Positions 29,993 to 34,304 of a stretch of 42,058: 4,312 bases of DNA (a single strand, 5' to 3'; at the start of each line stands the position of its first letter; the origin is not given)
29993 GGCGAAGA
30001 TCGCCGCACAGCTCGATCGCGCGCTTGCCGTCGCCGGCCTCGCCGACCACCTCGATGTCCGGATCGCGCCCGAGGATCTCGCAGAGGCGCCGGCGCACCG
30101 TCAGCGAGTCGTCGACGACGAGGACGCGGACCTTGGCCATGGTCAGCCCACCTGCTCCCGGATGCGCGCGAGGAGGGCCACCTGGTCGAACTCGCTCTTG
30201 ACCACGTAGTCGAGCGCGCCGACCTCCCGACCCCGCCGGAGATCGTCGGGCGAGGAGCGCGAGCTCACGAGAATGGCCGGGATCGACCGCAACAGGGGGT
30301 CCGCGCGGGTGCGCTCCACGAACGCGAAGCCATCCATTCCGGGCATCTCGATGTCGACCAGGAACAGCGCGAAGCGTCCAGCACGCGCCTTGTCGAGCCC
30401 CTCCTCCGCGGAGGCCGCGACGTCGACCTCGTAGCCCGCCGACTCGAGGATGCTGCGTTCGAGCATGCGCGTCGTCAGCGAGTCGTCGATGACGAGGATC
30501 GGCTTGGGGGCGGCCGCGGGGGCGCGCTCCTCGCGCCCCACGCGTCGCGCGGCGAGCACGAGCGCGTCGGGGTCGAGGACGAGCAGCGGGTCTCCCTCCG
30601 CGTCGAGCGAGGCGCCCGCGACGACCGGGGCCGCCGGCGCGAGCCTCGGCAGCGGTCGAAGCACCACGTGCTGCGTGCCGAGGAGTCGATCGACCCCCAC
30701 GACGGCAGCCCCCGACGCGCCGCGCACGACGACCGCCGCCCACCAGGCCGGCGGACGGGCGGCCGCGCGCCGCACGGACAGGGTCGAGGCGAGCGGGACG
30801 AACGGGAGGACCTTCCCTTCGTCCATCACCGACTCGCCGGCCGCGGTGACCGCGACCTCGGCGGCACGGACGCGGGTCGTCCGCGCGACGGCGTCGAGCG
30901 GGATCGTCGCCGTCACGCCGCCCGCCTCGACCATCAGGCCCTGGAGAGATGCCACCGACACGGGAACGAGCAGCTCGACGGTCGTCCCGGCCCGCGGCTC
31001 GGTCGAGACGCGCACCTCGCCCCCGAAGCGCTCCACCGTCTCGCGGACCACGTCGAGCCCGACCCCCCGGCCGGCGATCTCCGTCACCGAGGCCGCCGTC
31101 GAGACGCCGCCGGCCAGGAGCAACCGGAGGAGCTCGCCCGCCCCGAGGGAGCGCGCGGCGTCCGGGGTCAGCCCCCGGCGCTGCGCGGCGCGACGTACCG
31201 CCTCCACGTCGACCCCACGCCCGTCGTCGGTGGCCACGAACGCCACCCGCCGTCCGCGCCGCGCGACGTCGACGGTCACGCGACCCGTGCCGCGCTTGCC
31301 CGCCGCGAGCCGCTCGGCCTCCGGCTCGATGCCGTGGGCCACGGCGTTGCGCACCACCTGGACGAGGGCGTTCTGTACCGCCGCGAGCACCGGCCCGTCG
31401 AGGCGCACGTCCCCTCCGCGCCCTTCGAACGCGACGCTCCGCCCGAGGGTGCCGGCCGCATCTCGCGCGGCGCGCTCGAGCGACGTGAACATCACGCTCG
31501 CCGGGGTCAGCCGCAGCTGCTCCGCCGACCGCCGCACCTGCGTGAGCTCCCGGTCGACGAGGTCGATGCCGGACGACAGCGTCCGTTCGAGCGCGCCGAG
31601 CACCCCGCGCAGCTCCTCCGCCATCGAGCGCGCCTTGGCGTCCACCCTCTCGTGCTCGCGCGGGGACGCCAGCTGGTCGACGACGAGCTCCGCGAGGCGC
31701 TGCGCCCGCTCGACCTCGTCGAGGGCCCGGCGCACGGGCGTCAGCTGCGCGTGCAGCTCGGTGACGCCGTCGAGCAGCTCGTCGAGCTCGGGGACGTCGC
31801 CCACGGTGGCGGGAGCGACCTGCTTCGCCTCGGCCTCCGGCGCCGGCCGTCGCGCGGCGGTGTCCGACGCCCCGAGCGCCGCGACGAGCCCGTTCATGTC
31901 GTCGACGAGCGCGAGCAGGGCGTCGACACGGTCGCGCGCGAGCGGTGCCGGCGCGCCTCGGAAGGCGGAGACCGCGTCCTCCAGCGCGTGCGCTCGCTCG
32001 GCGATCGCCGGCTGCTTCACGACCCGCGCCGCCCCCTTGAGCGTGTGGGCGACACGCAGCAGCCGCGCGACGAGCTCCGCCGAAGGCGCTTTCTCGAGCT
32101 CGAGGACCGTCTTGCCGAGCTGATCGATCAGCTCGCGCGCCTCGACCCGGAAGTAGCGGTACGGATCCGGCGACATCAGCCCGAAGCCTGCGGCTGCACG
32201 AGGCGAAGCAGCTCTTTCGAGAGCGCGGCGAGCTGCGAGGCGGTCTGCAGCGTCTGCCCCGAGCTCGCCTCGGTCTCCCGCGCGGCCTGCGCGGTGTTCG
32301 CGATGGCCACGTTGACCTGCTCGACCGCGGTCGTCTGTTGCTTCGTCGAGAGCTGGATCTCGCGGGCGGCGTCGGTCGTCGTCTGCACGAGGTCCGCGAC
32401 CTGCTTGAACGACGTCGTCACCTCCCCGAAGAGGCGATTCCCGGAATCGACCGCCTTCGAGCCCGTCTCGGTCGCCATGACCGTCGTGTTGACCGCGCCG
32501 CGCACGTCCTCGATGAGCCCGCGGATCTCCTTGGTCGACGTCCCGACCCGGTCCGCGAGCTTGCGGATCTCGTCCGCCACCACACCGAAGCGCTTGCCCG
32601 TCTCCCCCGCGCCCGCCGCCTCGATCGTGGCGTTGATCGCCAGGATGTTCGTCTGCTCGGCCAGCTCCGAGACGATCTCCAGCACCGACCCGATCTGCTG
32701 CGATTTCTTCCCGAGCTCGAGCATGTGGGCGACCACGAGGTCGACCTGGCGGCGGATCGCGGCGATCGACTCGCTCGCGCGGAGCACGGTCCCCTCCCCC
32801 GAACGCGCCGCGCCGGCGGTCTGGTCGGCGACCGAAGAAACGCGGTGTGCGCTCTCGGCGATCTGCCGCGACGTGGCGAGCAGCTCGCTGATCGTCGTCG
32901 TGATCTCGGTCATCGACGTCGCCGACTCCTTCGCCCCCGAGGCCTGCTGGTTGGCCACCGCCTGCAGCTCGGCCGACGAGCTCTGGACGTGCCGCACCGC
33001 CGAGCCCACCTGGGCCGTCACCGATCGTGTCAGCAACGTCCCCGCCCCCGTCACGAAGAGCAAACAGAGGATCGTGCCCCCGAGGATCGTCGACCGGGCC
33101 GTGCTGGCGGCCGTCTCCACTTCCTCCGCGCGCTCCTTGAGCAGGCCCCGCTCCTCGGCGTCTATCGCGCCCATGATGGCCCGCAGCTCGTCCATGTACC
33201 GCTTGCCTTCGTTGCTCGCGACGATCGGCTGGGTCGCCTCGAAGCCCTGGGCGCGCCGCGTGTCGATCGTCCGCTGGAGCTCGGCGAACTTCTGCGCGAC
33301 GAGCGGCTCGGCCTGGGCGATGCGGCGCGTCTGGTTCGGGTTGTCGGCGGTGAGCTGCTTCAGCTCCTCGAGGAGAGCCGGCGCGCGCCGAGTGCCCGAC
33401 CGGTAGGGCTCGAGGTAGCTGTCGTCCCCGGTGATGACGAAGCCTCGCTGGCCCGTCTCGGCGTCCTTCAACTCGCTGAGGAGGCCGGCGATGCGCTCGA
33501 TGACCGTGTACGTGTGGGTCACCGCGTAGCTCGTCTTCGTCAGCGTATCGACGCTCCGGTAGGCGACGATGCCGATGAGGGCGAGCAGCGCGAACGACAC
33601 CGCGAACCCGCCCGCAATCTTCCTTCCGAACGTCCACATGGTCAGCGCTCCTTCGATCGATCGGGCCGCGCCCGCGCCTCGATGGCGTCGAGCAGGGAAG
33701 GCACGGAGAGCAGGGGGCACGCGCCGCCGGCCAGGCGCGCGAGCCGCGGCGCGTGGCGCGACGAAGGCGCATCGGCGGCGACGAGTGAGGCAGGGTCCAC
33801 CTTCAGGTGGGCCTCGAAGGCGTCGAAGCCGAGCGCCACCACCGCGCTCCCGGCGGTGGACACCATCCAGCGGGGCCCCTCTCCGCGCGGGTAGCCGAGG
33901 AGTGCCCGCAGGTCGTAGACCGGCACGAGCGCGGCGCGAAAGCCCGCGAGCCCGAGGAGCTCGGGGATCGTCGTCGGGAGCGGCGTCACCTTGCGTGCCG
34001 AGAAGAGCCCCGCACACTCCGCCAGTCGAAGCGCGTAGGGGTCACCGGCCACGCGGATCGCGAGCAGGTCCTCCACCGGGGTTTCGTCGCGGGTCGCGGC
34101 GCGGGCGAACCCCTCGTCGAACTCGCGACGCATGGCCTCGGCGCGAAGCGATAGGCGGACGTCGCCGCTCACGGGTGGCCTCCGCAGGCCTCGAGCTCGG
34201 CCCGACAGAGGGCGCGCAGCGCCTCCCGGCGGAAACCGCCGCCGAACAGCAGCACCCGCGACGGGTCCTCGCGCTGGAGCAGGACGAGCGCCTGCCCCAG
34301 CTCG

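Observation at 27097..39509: Wsp/Frz-like chemosensory operon wired to a triple-receiver kinase and a divergent REC-EAL: candidate chemosensory-to-phosphorelay-to-c-di-GMP-degradation system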

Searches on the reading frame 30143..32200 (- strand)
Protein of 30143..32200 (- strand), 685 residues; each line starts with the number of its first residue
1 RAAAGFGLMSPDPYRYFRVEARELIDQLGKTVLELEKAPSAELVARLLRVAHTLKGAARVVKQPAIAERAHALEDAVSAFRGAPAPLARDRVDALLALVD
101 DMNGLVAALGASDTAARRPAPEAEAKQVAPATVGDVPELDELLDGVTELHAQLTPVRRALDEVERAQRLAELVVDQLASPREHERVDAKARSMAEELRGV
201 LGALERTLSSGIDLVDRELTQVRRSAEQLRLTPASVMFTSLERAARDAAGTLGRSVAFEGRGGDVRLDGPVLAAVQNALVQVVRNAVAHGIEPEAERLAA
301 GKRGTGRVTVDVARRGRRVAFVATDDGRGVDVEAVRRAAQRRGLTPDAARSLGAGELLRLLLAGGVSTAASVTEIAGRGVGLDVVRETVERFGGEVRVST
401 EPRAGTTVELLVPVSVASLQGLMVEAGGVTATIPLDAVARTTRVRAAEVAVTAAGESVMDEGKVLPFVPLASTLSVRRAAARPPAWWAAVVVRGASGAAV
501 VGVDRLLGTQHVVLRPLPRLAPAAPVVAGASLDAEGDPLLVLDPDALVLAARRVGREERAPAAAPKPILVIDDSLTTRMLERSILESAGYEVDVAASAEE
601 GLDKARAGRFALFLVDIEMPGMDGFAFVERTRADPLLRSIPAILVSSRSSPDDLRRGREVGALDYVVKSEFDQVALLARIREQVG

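Call 4: search_protein_families(library=pfam, proteins=[window:30143-32200:-], max_evalue=0.001)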
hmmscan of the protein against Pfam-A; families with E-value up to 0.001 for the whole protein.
window:30143-32200:- (685 aa): 4 families
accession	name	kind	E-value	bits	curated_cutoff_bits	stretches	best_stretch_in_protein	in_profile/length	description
PF00072.30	Response_reg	-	1.9e-20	73.5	30.2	1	568-680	1-110/111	Response regulator receiver domain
PF02518.31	HATPase_c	-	2.6e-16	60.5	26.4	1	276-414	3-109/111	Histidine kinase-, DNA gyrase B-, and HSP90-like ATPase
PF01627.28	Hpt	-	1.7e-12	47.8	24.6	1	16-102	5-81/84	Hpt domain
PF01584.24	CheW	-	6.7e-10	39.2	23.5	1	420-548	1-134/138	CheW-like domain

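Call 60: search_protein_families(library=ncbifam, proteins=[window:30143-32176:-], max_evalue=1e-10)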
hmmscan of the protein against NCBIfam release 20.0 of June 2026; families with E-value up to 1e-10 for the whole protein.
window:30143-32176:- (677 aa): 19 families
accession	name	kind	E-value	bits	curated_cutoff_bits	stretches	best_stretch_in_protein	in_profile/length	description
NF041336.1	CheA_Halo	equivalog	5.4e-72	243.4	950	2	220-538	350-665/666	chemotaxis protein CheA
NF007835.0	PRK10547.1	equivalog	6.2e-52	177.1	793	1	203-540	322-657/670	chemotaxis protein CheA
NF041733.1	resp_reg_CseB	equivalog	1.1e-18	67.5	350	1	560-675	3-114/228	two-component system response regulator CseB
NF011874.0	PRK15347.1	equivalog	1.6e-18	66.2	852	1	560-660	693-795/921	two component system sensor kinase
NF053854.1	RespRegPhoBBctds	equivalog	1.9e-18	66.7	270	1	560-673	1-112/225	two-component system response regulator PhoB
NF040689.1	MtrAB_MtrA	equivalog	1.3e-16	60.6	300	1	560-675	1-112/219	MtrAB system response regulator MtrA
NF007135.0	PRK09581.1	equivalog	1.3e-16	60.4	474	1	560-673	5-117/457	PleD family two-component system response regulator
TIGR01387.1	cztR_silR_copR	subfamily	1.8e-16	60.4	279.2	1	560-675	1-113/218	heavy metal response regulator transcription factor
NF008567.0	PRK11517.1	equivalog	3.3e-16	59.4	353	1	560-676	3-115/223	response regulator transcription factor HprR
TIGR02154.1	PhoB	equivalog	2.5e-15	56.4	296.2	1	559-674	4-118/226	phosphate regulon transcriptional regulator PhoB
NF007005.1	PRK09468.1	equivalog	5.2e-13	49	331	1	559-673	5-116/237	osmolarity response regulator transcription factor OmpR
NF045991.1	RespRegCtrARhodob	equivalog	1.3e-12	47.9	350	1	560-674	4-114/224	response regulator transcription factor CtrA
NF051850.1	RespRegRprY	equivalog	2e-12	47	370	1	560-672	7-116/234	response regulator transcription factor RprY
NF007901.0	PRK10610.1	equivalog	3.6e-12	46.5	189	1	560-661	8-110/129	chemotaxis response regulator CheY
NF008302.0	PRK11091.1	equivalog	1.1e-11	43.6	838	0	559-636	527-604/779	aerobic respiration two-component sensor histidine kinase ArcB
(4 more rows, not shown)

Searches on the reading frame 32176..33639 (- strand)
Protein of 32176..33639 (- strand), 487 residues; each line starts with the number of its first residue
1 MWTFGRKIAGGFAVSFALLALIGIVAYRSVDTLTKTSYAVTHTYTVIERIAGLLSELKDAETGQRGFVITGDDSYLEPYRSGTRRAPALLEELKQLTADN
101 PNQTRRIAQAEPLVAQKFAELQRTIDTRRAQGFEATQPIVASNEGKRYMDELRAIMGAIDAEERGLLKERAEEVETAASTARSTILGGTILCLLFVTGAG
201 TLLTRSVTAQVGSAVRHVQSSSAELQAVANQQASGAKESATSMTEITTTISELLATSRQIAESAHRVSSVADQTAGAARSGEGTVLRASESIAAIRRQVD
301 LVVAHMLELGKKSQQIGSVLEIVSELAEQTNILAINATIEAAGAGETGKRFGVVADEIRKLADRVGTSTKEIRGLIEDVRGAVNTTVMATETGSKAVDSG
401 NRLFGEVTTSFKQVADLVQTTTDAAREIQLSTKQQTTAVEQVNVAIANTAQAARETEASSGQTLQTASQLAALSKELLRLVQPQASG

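Call 38: search_solved_structures(query=window:32176-33639:-, max_evalue=0.00001, show_alignments=4)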
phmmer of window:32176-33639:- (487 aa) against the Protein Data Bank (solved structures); distinct sequences matched with E-value up to 0.00001: 14.
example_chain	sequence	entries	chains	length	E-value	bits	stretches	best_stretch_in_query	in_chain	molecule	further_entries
6s1k_E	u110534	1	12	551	5.2e-23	85.3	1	209-482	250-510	Methyl-accepting chemotaxis protein I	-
8c5v_I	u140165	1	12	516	6.5e-23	84.9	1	209-482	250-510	Methyl-accepting chemotaxis protein I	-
3zx6_A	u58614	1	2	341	2e-22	83.3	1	221-482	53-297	HAMP, METHYL-ACCEPTING CHEMOTAXIS PROTEIN I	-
2ch7_A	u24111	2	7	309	1.1e-21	80.9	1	238-482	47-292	METHYL-ACCEPTING CHEMOTAXIS PROTEIN | Methyl-accepting chemotaxis protein 2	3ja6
3ja6_H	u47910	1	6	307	4.1e-21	79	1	238-482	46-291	Methyl-accepting chemotaxis protein 2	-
2ch7_B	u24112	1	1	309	4.1e-21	79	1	238-482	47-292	METHYL-ACCEPTING CHEMOTAXIS PROTEIN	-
1qu7_A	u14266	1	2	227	1.1e-20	77.6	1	255-482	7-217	METHYL-ACCEPTING CHEMOTAXIS PROTEIN I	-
6s18_A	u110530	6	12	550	1.3e-18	70.7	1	205-481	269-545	Aromatic acid chemoreceptor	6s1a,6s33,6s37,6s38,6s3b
31cj_A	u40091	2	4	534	4.4e-16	62.4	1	209-470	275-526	Aerotaxis receptor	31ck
4jpb_B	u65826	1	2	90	2.2e-11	47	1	304-373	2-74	Methyl-accepting chemotaxis protein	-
3ur1_C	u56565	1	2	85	2.5e-10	43.5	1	314-373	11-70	Methyl-accepting chemotaxis protein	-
3g6b_A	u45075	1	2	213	9e-10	41.7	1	305-431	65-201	Methyl-accepting chemotaxis protein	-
3g67_A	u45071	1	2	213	1.9e-09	40.6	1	304-404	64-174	Methyl-accepting chemotaxis protein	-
3va9_A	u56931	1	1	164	6.9e-08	35.5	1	40-173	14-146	Sensor histidine kinase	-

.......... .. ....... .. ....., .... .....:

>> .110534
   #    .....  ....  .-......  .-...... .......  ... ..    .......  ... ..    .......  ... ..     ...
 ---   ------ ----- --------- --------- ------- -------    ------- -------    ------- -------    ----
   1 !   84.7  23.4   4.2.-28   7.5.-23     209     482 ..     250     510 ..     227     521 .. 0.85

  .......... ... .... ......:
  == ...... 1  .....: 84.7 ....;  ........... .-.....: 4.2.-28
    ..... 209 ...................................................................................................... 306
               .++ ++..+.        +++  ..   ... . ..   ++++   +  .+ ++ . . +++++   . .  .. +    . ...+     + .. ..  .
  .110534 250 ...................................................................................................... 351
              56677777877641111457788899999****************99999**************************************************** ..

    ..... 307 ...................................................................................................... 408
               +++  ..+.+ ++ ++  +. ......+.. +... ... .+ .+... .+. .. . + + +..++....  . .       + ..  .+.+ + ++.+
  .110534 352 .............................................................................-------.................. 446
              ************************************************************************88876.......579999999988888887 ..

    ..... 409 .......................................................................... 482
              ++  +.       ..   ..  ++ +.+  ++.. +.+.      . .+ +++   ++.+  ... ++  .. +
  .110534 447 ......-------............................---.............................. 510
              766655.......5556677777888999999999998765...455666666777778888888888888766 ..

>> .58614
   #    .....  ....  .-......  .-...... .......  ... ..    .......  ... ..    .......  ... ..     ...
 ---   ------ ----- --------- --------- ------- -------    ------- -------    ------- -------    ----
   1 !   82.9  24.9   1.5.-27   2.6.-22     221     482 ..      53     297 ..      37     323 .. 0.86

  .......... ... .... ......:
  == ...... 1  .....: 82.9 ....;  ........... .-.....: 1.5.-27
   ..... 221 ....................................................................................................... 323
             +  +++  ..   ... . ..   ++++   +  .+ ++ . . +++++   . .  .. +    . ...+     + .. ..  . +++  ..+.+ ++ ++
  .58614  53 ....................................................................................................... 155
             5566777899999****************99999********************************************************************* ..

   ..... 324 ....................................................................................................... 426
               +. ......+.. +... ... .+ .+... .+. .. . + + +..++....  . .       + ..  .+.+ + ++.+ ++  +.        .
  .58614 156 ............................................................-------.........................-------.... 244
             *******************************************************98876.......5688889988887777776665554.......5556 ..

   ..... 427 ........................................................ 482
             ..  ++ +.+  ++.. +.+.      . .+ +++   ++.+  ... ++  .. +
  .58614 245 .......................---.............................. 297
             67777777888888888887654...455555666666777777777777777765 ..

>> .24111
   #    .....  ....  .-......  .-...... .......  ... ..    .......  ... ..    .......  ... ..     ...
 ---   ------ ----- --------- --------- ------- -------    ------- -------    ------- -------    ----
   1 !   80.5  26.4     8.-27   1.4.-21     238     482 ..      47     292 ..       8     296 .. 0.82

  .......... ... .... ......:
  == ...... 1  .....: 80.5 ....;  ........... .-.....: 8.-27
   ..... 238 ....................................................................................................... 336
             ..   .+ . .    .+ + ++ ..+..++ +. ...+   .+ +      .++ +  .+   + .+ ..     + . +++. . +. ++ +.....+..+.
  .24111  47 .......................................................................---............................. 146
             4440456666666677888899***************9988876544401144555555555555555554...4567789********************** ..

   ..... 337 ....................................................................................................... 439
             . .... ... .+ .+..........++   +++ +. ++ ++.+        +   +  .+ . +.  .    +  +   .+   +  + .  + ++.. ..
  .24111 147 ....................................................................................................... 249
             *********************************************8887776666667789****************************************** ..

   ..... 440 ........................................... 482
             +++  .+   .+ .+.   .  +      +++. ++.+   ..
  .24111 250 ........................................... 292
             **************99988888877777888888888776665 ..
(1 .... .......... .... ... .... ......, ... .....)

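Call 60: search_protein_families(library=ncbifam, proteins=[window:32176-33639:-], max_evalue=1e-10)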
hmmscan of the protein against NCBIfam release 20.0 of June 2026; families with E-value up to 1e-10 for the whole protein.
window:32176-33639:- (487 aa): 7 families
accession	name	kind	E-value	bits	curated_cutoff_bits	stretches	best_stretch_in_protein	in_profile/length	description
NF058645.1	MCPCtpMPsAe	equivalog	7.4e-32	110.8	900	1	211-482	276-554/558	methyl-accepting chemotaxis protein CtpM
NF011615.0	PRK15041.1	equivalog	5e-24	84.9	947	1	210-482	251-510/554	methyl-accepting chemotaxis protein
NF041847.1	transduc_aer2_vibrio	equivalog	7e-24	84.1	1200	1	208-481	511-749/804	aerotaxis transducer Aer2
NF007309.0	PRK09793.1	equivalog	5.9e-23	81.6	903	1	211-473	266-504/533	methyl-accepting chemotaxis protein IV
NF011622.0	PRK15048.1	equivalog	1.1e-21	77.6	900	1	213-480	277-506/553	methyl-accepting chemotaxis protein II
NF047851.1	MCPCitTducer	equivalog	1.1e-21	77.5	900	1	214-468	279-505/553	methyl-accepting chemotaxis citrate transducer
NF050802.1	AspChtxCcaA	equivalog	4.3e-16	58.4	1300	1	288-447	544-692/700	aspartate chemotaxis receptor CcaA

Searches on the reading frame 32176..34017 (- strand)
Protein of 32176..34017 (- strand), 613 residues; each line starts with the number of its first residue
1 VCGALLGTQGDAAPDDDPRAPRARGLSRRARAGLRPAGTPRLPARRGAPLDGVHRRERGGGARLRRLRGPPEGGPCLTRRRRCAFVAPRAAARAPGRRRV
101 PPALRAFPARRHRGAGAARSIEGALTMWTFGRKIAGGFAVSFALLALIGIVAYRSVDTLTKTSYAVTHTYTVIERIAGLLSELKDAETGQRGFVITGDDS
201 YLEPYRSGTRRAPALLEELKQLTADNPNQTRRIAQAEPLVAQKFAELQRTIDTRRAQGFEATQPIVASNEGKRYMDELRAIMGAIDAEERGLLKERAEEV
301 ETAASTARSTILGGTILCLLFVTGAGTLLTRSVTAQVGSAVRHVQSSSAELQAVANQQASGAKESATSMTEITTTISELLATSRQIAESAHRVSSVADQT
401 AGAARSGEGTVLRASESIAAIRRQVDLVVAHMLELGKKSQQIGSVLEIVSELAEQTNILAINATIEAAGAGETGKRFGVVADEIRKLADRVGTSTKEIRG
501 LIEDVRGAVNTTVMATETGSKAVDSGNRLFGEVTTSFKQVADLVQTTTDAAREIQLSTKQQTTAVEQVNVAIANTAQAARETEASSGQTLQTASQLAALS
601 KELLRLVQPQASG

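Call 4: search_protein_families(library=pfam, proteins=[window:32176-34017:-], max_evalue=0.001)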
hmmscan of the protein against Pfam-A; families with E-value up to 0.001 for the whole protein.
window:32176-34017:- (613 aa): 2 families
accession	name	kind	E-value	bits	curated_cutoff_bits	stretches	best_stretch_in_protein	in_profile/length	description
PF05227.19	CHASE3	-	1.4e-46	158.2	28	1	165-299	4-138/138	CHASE3 domain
PF00015.26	MCPsignal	-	1e-35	123.6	34.6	1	414-577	7-170/172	Methyl-accepting chemotaxis protein (MCP) signalling domain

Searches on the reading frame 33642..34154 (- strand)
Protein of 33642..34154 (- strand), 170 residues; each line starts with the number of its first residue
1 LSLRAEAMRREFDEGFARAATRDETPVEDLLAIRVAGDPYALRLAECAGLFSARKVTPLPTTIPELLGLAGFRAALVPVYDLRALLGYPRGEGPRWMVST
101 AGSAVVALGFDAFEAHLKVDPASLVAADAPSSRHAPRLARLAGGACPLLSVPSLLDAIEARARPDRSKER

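Call 4: search_protein_families(library=pfam, proteins=[window:33642-34154:-], max_evalue=0.001)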
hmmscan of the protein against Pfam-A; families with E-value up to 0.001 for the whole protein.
window:33642-34154:- (170 aa): 1 family
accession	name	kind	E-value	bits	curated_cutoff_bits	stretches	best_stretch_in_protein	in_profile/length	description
PF01584.24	CheW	-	2.8e-11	43.6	23.5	1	30-158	2-137/138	CheW-like domain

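Call 60: search_protein_families(library=ncbifam, proteins=[window:33642-34133:-], max_evalue=1e-10)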
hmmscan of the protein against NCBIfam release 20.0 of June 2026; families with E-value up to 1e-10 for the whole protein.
window:33642-34133:- (163 aa): 0 families
